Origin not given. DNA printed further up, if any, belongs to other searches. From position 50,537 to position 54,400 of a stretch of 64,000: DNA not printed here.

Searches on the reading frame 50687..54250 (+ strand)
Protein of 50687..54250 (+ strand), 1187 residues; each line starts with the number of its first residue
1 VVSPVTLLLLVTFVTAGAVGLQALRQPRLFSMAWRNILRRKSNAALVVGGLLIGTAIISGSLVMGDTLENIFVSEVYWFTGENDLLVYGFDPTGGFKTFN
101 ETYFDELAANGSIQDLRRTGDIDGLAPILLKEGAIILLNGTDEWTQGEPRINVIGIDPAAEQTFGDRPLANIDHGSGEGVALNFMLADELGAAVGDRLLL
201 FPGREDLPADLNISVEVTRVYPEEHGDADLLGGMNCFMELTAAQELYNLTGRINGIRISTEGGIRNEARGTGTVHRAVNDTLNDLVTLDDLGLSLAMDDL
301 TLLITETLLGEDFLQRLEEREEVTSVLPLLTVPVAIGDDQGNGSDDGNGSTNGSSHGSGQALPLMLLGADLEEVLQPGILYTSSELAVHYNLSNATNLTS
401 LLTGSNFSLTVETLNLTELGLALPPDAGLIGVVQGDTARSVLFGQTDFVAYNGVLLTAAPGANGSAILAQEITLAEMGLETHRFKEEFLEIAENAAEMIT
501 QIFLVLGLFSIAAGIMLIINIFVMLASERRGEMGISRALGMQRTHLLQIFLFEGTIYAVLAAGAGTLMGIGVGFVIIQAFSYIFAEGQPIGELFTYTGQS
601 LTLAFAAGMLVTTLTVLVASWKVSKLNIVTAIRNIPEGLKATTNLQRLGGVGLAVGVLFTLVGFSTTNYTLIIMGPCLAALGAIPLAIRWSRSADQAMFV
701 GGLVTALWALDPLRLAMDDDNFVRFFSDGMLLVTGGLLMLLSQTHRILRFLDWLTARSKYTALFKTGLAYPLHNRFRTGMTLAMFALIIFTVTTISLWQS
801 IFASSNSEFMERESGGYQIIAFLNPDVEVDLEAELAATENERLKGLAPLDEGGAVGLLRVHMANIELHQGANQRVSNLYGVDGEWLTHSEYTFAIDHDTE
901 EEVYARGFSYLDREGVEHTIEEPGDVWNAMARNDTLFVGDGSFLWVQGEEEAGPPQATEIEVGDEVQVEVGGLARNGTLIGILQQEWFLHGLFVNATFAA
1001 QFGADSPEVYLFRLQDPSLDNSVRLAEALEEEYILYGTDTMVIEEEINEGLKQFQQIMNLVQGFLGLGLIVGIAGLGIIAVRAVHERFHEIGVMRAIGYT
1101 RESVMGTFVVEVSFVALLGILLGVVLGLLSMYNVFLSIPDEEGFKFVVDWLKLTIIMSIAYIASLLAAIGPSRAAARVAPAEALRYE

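Call 12: search_protein_families(library=pfam, proteins=[window:50687-54250:+], max_evalue=0.001)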
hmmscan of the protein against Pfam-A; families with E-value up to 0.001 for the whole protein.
window:50687-54250:+ (1187 aa): 2 families
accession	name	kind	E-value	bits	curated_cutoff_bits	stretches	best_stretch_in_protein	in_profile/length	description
PF02687.27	FtsX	-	9.2e-25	87.5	25.5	2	1064-1178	3-118/120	FtsX-like permease C-terminal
PF12704.14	MacB_PCD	-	1.8e-05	25.6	27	1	45-265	2-196/207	MacB-like periplasmic core domain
